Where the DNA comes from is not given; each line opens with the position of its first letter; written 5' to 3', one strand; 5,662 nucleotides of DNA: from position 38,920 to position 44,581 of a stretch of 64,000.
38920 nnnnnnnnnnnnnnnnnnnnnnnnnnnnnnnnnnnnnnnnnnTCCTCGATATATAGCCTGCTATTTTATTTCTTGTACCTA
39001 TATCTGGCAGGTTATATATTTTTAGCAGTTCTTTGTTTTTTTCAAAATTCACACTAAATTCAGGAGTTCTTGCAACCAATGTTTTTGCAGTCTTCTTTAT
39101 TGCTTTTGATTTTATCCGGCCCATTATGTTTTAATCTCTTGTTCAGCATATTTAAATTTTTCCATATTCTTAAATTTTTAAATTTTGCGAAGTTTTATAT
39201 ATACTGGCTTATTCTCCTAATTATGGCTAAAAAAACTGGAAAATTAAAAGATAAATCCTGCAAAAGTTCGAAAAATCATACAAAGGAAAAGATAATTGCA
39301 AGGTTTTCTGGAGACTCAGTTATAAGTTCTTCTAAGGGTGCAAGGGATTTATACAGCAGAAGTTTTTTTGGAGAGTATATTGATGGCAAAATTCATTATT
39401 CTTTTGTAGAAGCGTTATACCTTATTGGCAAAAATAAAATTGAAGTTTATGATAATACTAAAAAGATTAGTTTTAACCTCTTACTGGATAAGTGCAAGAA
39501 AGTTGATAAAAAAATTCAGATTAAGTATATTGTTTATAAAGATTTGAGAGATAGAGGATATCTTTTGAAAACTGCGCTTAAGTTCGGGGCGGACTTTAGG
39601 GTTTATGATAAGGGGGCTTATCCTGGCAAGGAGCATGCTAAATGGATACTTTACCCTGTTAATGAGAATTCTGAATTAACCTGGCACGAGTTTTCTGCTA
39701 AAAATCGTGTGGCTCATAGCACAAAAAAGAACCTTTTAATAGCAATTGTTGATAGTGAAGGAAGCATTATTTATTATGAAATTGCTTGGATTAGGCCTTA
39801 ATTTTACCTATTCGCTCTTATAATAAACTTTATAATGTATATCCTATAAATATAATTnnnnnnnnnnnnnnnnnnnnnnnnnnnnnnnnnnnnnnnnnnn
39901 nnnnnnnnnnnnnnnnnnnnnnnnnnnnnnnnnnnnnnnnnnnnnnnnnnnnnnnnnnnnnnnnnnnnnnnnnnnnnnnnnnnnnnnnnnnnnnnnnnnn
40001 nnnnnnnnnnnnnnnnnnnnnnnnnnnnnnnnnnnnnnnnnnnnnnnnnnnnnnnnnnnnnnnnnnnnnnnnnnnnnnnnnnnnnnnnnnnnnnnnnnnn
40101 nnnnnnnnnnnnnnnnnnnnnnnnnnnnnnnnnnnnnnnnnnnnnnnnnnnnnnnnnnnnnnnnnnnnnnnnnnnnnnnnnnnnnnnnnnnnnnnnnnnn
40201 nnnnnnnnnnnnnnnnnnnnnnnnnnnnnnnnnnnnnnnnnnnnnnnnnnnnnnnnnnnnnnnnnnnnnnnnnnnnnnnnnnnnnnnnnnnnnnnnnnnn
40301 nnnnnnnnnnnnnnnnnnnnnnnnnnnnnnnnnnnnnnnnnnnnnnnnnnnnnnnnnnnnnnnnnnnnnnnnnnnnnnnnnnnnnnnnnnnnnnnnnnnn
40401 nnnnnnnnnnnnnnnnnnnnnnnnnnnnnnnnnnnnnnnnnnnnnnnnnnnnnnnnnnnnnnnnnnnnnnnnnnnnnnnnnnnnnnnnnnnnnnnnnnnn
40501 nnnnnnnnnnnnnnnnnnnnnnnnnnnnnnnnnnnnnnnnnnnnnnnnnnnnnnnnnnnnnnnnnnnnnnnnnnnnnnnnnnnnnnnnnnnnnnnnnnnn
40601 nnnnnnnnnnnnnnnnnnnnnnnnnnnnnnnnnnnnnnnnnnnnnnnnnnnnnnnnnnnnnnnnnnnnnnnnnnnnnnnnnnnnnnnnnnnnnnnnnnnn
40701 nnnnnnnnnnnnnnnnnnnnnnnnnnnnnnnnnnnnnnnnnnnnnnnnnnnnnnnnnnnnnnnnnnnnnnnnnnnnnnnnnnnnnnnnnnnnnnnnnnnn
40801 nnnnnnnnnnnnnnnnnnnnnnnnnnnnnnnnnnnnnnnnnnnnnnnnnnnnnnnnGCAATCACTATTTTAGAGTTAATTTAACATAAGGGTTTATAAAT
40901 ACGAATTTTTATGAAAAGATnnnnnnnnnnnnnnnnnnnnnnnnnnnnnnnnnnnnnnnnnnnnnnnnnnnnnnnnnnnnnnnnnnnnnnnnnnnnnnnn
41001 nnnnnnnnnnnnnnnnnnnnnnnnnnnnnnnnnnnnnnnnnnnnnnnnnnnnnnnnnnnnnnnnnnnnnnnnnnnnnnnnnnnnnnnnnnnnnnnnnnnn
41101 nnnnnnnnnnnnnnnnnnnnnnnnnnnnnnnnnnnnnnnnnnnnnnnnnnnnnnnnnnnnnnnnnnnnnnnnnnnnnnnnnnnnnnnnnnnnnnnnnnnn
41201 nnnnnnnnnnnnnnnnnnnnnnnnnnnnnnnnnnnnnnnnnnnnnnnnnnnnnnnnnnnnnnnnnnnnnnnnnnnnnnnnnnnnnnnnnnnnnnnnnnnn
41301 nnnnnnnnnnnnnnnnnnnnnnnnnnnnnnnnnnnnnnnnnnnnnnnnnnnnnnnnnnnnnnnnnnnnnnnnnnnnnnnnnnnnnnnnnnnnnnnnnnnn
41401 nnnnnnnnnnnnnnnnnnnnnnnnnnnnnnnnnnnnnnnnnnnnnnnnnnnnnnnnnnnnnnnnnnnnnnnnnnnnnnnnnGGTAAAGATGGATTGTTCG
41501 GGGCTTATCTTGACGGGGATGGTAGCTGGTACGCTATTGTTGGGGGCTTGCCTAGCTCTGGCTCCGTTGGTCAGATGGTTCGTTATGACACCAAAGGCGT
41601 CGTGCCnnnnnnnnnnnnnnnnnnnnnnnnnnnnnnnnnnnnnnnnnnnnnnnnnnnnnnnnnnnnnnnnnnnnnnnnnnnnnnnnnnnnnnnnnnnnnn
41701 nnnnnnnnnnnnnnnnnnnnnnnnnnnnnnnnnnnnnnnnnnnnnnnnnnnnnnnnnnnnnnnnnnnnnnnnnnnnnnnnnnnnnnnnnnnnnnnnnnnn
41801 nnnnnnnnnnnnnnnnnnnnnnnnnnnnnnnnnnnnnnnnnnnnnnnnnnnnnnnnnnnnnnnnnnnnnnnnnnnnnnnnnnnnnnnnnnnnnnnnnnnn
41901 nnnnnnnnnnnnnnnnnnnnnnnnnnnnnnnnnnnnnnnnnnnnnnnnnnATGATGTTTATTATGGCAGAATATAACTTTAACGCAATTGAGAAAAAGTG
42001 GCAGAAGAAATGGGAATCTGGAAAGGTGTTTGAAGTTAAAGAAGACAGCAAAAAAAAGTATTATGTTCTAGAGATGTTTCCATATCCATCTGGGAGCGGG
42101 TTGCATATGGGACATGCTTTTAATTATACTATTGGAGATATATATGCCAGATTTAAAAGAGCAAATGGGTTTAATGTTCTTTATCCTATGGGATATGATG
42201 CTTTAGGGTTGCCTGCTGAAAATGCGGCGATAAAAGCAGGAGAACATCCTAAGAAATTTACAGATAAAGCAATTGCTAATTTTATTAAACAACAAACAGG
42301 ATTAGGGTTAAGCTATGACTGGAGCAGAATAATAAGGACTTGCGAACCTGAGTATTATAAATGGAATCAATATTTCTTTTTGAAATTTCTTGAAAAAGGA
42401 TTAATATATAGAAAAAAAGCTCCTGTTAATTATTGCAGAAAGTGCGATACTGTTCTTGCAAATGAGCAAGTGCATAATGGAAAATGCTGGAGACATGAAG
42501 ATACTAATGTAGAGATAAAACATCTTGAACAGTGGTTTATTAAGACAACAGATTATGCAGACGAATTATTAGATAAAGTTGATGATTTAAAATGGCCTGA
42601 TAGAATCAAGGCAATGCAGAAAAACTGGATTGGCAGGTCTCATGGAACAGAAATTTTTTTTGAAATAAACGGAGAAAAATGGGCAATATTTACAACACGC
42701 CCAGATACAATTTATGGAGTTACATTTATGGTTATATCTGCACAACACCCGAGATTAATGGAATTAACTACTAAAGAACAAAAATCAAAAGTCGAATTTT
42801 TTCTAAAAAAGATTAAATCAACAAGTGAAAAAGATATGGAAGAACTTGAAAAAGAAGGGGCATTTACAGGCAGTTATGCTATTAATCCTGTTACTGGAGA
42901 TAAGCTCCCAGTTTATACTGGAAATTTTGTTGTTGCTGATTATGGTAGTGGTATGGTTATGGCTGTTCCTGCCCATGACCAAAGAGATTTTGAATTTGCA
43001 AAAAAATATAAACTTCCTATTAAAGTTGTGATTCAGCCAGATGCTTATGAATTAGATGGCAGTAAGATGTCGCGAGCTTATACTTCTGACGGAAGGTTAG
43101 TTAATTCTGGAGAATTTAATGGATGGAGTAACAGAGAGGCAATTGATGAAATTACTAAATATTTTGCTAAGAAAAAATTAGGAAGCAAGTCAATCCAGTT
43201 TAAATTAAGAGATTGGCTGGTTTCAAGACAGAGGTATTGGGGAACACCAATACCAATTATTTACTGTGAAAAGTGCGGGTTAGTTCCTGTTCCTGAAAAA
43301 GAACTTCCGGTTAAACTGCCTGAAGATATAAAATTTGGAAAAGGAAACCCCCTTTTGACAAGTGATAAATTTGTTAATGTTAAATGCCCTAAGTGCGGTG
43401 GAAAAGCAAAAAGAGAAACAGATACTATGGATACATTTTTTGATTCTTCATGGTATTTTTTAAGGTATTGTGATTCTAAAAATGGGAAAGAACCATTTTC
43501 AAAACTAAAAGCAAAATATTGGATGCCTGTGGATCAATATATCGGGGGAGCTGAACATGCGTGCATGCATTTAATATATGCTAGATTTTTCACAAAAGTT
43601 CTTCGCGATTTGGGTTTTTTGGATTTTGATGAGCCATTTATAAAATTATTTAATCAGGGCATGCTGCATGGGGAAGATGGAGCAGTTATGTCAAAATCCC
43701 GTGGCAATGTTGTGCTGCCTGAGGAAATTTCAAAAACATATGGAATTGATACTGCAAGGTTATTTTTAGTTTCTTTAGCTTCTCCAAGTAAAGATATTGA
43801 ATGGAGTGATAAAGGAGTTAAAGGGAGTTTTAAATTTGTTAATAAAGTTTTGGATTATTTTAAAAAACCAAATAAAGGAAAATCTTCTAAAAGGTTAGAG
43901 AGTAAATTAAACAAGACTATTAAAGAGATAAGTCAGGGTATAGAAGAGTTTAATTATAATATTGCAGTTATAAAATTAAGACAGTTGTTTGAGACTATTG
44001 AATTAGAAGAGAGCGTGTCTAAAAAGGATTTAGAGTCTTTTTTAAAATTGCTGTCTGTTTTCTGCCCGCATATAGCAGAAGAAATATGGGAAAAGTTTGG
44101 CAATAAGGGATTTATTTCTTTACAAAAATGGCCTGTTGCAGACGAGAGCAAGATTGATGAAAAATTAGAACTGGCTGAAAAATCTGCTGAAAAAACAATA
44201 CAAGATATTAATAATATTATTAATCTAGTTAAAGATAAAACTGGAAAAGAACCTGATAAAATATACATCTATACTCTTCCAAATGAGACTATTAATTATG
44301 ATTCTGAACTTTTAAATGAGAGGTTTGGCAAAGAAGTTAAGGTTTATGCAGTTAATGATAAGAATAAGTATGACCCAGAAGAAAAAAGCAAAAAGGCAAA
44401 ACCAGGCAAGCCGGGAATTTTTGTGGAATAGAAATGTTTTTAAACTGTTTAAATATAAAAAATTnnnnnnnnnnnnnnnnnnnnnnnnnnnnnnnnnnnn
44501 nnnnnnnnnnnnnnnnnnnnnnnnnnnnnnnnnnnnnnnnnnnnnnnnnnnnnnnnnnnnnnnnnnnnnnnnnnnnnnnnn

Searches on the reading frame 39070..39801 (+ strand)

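Call 59: search_protein_families(library=pfam, proteins=[window:39070-39801:+], max_evalue=0.0001)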
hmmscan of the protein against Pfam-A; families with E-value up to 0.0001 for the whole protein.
window:39070-39801:+ (243 aa): 3 families
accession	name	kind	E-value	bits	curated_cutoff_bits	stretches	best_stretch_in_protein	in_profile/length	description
PF01974.23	tRNA_int_endo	-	2.5e-29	101.6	27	1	151-235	3-85/85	tRNA intron endonuclease, catalytic C-terminal domain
PF02778.19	tRNA_int_endo_N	-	2.3e-15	56.3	21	1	77-138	3-66/67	tRNA intron endonuclease, N-terminal domain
PF09631.16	Sen15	-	2.7e-05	24.9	22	1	182-238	30-91/101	Sen15 protein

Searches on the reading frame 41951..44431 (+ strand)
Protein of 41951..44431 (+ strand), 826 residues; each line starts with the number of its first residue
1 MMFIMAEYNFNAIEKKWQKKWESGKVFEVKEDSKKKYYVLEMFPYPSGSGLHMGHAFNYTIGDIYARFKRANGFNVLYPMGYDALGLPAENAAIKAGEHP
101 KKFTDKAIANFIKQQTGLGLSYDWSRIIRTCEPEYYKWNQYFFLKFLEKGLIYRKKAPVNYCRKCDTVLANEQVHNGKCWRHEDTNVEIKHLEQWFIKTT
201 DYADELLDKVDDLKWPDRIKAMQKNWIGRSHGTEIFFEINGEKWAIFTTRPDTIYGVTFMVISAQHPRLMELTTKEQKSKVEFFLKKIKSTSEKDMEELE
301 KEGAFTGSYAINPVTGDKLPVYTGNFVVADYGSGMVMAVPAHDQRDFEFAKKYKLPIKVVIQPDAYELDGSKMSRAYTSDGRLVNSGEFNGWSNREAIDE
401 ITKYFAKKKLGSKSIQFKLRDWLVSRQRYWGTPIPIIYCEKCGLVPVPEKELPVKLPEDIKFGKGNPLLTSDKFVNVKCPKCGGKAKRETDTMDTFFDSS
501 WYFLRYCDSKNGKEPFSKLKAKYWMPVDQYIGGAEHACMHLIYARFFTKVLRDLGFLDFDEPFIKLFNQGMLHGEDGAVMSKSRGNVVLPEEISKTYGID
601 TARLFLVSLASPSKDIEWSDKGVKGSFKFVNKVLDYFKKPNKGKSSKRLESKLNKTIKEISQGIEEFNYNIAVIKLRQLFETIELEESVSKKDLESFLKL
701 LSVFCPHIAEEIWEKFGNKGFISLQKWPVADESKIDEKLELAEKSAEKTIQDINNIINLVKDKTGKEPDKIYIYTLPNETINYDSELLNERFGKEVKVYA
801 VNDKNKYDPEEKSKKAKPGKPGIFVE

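Call 59: search_protein_families(library=pfam, proteins=[window:41951-44431:+], max_evalue=0.0001)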
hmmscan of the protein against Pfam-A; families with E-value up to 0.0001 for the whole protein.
window:41951-44431:+ (826 aa): 4 families
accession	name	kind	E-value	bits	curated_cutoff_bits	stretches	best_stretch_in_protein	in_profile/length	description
PF13603.12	tRNA-synt_1_2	-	3.5e-67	225.9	25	1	224-405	1-184/185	Leucyl-tRNA synthetase, editing domain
PF00133.28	tRNA-synt_1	-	4.8e-55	187.4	22.7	2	16-227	1-225/414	tRNA synthetases class I (I, L, M and V)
PF09334.17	tRNA-synt_1g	-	9.1e-34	117.3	20.1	2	39-179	3-139/391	tRNA synthetases class I (M)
PF08264.19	Anticodon_1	-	1.4e-19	70.9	25.1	1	648-764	3-136/148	Anticodon-binding domain of tRNA ligase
